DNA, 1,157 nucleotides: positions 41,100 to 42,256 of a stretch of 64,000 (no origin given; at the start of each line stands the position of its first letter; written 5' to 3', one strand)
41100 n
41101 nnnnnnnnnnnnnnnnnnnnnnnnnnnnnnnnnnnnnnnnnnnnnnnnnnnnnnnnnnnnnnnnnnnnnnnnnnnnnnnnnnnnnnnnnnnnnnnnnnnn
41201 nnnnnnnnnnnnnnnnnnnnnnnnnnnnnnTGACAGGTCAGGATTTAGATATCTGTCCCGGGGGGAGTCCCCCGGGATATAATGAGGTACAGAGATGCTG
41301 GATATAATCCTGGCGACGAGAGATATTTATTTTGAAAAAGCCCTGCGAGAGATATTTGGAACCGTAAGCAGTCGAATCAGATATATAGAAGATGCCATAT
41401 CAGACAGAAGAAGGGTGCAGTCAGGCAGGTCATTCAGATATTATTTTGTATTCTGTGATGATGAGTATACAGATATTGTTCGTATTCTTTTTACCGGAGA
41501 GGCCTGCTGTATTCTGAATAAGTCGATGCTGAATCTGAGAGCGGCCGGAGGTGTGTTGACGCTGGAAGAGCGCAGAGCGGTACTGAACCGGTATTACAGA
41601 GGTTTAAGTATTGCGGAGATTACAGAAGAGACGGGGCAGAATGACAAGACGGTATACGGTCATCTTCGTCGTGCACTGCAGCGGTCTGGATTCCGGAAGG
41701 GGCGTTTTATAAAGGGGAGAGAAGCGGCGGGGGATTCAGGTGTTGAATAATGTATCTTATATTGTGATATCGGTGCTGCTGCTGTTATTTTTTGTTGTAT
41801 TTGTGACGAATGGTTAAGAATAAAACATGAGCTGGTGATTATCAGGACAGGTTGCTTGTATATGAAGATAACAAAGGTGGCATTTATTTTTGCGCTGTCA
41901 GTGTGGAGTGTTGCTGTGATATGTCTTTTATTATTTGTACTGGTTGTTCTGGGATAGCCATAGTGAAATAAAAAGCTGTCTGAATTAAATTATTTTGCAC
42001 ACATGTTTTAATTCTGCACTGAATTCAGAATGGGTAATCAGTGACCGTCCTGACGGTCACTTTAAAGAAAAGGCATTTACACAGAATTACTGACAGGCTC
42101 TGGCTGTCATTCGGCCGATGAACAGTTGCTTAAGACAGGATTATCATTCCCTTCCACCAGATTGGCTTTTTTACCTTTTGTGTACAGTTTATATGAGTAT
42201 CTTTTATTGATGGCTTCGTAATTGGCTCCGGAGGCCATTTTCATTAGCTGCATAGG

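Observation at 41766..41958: Short hydrophobic ORFs downstream of the LuxR-like regulator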

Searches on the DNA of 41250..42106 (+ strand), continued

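Call 31: get_annotated_region(hit=H83, flank=1600)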
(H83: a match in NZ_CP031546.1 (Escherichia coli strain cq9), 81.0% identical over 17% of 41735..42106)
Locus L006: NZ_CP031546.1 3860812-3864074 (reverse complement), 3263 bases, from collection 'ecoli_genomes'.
description: Escherichia coli strain cq9 chromosome, complete genome
organism: Escherichia coli strain cq9 (NCBI taxid 562)
replicon: chromosome; assembly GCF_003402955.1
host: pig; source: feces; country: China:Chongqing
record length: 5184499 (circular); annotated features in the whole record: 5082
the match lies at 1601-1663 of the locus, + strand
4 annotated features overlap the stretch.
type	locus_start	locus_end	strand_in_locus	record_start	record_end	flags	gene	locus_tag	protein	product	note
CDS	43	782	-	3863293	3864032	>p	-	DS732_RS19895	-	IS3 family transposase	frameshifted; incomplete; partial in the middle of a contig; missing C-terminus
sequence_feature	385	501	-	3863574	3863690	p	-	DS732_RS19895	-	-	AL1L pseudoknot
CDS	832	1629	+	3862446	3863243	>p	-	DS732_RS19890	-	IS256-like element IS1414 family transposase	incomplete; partial in the middle of a contig; missing N-terminus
CDS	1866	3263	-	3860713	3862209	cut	-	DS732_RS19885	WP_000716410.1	carbohydrate porin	-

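Call 32: get_annotated_region(hit=H67, flank=1600)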
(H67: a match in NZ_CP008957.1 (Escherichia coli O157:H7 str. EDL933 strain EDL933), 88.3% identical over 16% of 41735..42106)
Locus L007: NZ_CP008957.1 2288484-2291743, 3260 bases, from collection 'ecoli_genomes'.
description: Escherichia coli O157:H7 str. EDL933 chromosome, complete genome
organism: Escherichia coli O157:H7 str. EDL933 strain EDL933 (NCBI taxid 155864)
replicon: chromosome; assembly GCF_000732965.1
host: -; source: -; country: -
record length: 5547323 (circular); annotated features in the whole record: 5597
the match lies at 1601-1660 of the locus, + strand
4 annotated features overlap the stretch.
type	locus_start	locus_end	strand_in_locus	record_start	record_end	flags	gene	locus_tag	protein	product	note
CDS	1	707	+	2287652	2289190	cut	-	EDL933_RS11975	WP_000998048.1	IS66-like element ISEc8 family transposase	-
CDS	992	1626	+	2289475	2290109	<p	-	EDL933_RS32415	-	IS256 family transposase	frameshifted; internal stop; incomplete; partial in the middle of a contig; missing N-terminus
CDS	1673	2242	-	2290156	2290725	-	nleF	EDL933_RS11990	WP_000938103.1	T3SS effector caspase inhibitor NleF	-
CDS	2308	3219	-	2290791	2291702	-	nleH1-2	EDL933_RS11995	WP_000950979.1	type III secretion system effector kinase NleH1-2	-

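Call 35: get_annotated_region(hit=H50, flank=3500)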
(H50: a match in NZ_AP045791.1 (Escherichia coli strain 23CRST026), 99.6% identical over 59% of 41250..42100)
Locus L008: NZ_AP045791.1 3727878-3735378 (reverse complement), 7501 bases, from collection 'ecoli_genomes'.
description: Escherichia coli strain 23CRST026 chromosome, complete genome
organism: Escherichia coli strain 23CRST026 (NCBI taxid 562)
replicon: chromosome; assembly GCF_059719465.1
host: Homo sapiens; source: feces; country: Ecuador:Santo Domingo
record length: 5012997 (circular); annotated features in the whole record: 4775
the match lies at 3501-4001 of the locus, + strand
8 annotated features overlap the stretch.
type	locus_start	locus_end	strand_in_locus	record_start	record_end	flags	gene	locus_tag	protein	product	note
CDS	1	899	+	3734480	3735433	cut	-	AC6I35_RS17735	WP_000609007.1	transketolase family protein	-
CDS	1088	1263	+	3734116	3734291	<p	-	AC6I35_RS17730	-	transposase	frameshifted; incomplete; partial in the middle of a contig; missing C-terminus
CDS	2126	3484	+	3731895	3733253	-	-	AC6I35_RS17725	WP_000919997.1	YadA-like family protein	-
CDS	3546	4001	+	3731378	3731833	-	-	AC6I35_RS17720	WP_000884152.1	sigma factor-like helix-turn-helix DNA-binding protein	-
CDS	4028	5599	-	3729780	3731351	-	-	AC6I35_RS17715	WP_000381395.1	IS66-like element ISCro1 family transposase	-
CDS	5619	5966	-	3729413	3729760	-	tnpB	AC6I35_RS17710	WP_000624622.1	IS66 family insertion sequence element accessory protein TnpB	TnpB, as the term is used for proteins encoded by IS66 family insertion elements, is considered an accessory protein, ...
CDS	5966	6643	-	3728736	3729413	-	tnpA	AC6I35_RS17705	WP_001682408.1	IS66-like element accessory protein TnpA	-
CDS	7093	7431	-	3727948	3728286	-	-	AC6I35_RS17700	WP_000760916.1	c-type lysozyme inhibitor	-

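Call 36: get_annotated_region(hit=H49, flank=3000)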
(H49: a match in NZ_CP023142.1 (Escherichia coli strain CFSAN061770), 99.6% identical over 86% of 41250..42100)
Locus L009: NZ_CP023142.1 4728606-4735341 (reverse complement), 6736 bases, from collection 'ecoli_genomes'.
description: Escherichia coli strain CFSAN061770 chromosome, complete genome
organism: Escherichia coli strain CFSAN061770 (NCBI taxid 562)
replicon: chromosome; assembly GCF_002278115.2
host: missing; source: raw milk cheese; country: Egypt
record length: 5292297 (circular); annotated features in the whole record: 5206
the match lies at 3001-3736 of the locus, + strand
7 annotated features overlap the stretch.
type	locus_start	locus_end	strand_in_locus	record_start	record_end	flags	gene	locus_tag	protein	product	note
CDS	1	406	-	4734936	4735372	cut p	-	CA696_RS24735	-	ProQ/FINO family protein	frameshifted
CDS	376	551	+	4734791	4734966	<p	-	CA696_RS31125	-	transposase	frameshifted; incomplete; partial in the middle of a contig; missing C-terminus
CDS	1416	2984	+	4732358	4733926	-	-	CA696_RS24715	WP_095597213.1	YadA-like family protein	-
CDS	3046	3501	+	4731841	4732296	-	-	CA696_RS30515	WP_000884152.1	sigma factor-like helix-turn-helix DNA-binding protein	-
CDS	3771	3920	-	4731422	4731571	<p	-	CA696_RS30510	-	IS256 family transposase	incomplete; partial in the middle of a contig; missing N-terminus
CDS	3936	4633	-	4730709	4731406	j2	-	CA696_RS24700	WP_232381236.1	IS1-like element IS1A family transposase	programmed frameshift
CDS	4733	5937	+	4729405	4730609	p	-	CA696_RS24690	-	ISL3 family transposase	frameshifted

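Call 37: get_annotated_region(hit=H46, flank=3000)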
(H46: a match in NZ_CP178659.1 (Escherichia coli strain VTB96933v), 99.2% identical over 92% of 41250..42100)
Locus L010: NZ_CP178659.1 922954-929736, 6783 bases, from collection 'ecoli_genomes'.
description: Escherichia coli strain VTB96933v chromosome, complete genome
organism: Escherichia coli strain VTB96933v (NCBI taxid 562)
replicon: chromosome; assembly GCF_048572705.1
host: Chicken; source: -; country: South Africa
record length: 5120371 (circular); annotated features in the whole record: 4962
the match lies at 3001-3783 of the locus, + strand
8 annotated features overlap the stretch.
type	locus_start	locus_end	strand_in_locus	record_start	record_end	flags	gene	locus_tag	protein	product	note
CDS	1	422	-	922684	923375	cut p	-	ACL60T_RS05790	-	IS1 family transposase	frameshifted; internal stop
CDS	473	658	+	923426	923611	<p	-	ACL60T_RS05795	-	transketolase family protein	incomplete; partial in the middle of a contig; missing N-terminus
CDS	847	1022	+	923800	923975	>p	-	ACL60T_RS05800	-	transposase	frameshifted; incomplete; partial in the middle of a contig; missing C-terminus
CDS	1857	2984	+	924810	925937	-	-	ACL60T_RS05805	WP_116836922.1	YadA-like family protein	-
CDS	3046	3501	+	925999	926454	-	-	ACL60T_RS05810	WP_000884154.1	sigma factor-like helix-turn-helix DNA-binding protein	-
CDS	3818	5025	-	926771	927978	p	-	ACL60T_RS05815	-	IS256 family transposase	frameshifted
CDS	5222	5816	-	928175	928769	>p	-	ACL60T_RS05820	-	integrase core domain-containing protein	frameshifted; internal stop; incomplete; partial in the middle of a contig; missing N-terminus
CDS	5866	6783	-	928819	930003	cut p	-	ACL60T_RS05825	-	ISL3 family transposase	frameshifted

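Call 48: search_dna_similar(query=window:41725-41965:+, collection=ecoli_genomes, mode=near, max_rows=60, rows=spread)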
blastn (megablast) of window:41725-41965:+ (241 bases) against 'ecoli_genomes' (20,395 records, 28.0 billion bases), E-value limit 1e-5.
Records with a match: 183; places in all: 292; records where one place covers at least 80% of the query: 182.
Genomes with a match: 183 of 5426; with a place that covers at least 80% of the query: 182. Places per genome that has any: lowest 1, median 1, highest 7. On chromosomes: 292 places; on plasmids: 0.
Best place of each record, by identity: >=99% 100; 95-99% 83.
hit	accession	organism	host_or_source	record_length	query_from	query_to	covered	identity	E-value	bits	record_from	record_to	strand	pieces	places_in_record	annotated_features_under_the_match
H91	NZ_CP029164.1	Escherichia coli strain 104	chicken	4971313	1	241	100%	100.0%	3e-122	446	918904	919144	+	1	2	sigma factor-like helix-turn-helix DNA-binding protein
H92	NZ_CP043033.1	Escherichia coli strain XDL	Homo sapiens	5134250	1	241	100%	100.0%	3e-122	446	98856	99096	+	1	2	sigma factor-like helix-turn-helix DNA-binding protein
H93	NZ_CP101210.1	Escherichia coli strain EC21Z-147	Homo sapiens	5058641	1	241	100%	100.0%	3e-122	446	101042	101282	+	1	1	sigma factor-like helix-turn-helix DNA-binding protein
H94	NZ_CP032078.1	Escherichia coli strain CT30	Avian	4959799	1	241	100%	100.0%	3e-122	446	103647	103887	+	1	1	sigma factor-like helix-turn-helix DNA-binding protein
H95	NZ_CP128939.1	Escherichia coli strain TUM9754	missing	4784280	1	241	100%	100.0%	3e-122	446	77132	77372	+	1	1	sigma factor-like helix-turn-helix DNA-binding protein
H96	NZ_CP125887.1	Escherichia coli strain ECGC74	missing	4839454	1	241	100%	100.0%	3e-122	446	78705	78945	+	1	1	sigma factor-like helix-turn-helix DNA-binding protein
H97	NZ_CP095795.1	Escherichia coli strain CT265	avian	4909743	1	241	100%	100.0%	3e-122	446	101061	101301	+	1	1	sigma factor-like helix-turn-helix DNA-binding protein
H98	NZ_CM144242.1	Escherichia coli strain DG342-2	chicken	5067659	1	241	100%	100.0%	3e-122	446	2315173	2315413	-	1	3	sigma factor-like helix-turn-helix DNA-binding protein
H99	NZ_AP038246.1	Escherichia coli strain HCM-28C-2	Gallus gallus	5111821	1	241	100%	100.0%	3e-122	446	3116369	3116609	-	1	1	sigma factor-like helix-turn-helix DNA-binding protein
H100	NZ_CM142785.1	Escherichia coli strain GPEC1209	chicken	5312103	1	241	100%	100.0%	3e-122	446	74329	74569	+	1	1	sigma factor-like helix-turn-helix DNA-binding protein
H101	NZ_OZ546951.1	Escherichia coli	Homo sapiens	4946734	1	241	100%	100.0%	3e-122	446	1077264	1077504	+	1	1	sigma factor-like helix-turn-helix DNA-binding protein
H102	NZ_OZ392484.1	Escherichia coli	Gallus gallus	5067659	1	241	100%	100.0%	3e-122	446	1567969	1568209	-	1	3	sigma factor-like helix-turn-helix DNA-binding protein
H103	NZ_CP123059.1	Escherichia coli strain M25631H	chicken meat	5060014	1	241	100%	100.0%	3e-122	446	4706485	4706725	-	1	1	sigma factor-like helix-turn-helix DNA-binding protein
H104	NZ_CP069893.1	Escherichia coli strain FDAARGOS_1286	Homo sapiens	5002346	1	241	100%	99.6%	1e-120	440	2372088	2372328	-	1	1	sigma factor-like helix-turn-helix DNA-binding protein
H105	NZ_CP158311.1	Escherichia coli strain CS5L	Chicken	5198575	1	241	100%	99.6%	1e-120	440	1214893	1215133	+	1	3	sigma factor-like helix-turn-helix DNA-binding protein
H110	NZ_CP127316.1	Escherichia coli strain Ch1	Gallus gallus domesticus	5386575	1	241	100%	99.2%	6e-119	435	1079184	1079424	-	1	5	sigma factor-like helix-turn-helix DNA-binding protein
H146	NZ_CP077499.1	Escherichia coli O111:H8 strain 7-58 72A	Fly pool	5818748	1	241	100%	97.9%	8e-113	414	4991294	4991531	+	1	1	sigma factor-like helix-turn-helix DNA-binding protein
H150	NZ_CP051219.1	Escherichia coli strain SFE8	swine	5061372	1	146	61%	99.3%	9e-68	265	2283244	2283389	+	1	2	sigma factor-like helix-turn-helix DNA-binding protein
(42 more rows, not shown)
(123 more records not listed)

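Call 49: get_annotated_region(hit=H150, flank=2500)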
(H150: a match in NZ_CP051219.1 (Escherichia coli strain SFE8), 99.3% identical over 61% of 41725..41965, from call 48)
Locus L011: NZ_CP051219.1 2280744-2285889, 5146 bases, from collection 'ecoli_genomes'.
description: Escherichia coli strain SFE8 chromosome, complete genome
organism: Escherichia coli strain SFE8 (NCBI taxid 562)
replicon: chromosome; assembly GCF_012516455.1
host: swine; source: feces from pig; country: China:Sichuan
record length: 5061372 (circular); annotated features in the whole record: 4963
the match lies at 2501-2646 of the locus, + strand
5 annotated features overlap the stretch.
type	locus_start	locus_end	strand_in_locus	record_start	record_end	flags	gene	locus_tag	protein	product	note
CDS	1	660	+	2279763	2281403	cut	-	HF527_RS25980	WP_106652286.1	YadA-like family protein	-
CDS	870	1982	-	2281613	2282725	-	-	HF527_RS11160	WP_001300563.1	IS4-like element IS421 family transposase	-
CDS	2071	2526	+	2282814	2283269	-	-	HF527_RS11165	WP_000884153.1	sigma factor-like helix-turn-helix DNA-binding protein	-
CDS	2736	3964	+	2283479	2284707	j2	-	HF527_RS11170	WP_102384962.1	IS3 family transposase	programmed frameshift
CDS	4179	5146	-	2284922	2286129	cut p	-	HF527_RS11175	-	IS256 family transposase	frameshifted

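Call 50: get_annotated_region(hit=H146, flank=2500)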
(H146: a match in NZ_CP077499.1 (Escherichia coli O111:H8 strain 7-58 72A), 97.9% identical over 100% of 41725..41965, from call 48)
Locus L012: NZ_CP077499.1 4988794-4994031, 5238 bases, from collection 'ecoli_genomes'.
description: Escherichia coli O111:H8 strain 7-58 72A chromosome, complete genome
organism: Escherichia coli O111:H8 strain 7-58 72A (NCBI taxid 991910)
replicon: chromosome; assembly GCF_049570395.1
host: -; source: Fly pool; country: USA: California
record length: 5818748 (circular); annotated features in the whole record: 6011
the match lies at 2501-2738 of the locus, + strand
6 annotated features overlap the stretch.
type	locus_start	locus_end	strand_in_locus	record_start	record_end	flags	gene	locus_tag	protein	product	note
CDS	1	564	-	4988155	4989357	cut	-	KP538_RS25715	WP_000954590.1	tyrosine-type recombinase/integrase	-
CDS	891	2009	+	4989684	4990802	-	-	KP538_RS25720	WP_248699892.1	YadA-like family protein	-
CDS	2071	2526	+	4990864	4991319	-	-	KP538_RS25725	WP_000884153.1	sigma factor-like helix-turn-helix DNA-binding protein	-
CDS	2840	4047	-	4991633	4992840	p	-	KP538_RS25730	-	IS256 family transposase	frameshifted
CDS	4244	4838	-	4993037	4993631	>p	-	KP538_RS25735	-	integrase core domain-containing protein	frameshifted; internal stop; incomplete; partial in the middle of a contig; missing N-terminus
CDS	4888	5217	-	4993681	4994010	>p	-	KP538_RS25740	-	transposase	frameshifted; incomplete; partial in the middle of a contig; missing N-terminus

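Call 51: get_annotated_region(hit=H110, flank=5000)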
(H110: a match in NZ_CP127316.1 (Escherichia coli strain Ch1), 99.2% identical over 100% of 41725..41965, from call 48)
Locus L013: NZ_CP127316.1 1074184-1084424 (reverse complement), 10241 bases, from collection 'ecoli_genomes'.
description: Escherichia coli strain Ch1 chromosome, complete genome
organism: Escherichia coli strain Ch1 (NCBI taxid 562)
replicon: chromosome; assembly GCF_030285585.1
host: Gallus gallus domesticus; source: feces; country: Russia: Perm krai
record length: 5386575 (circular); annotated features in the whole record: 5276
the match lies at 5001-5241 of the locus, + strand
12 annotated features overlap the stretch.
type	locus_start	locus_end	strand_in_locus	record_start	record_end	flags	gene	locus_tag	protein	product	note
CDS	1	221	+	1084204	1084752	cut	-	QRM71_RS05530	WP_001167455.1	hypothetical protein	-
CDS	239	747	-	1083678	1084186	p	-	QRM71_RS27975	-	ProQ/FINO family protein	frameshifted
CDS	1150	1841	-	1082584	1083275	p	-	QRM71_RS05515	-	IS1 family transposase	frameshifted; internal stop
CDS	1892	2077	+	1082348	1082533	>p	-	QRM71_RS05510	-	transketolase family protein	incomplete; partial in the middle of a contig; missing N-terminus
CDS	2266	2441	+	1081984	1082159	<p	-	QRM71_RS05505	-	transposase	frameshifted; incomplete; partial in the middle of a contig; missing C-terminus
CDS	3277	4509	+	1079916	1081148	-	-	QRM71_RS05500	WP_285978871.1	YadA C-terminal domain-containing protein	-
CDS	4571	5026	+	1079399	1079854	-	-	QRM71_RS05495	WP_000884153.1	sigma factor-like helix-turn-helix DNA-binding protein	-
CDS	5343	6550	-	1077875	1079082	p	-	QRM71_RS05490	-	IS256 family transposase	frameshifted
CDS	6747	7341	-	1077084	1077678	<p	-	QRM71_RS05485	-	integrase core domain-containing protein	frameshifted; internal stop; incomplete; partial in the middle of a contig; missing N-terminus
CDS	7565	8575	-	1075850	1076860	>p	-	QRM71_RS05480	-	ISL3 family transposase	frameshifted; incomplete; partial in the middle of a contig; missing C-terminus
CDS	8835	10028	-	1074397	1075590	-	-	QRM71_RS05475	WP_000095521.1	MFS transporter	-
CDS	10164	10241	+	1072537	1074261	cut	iucA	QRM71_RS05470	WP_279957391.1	aerobactin synthase IucA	-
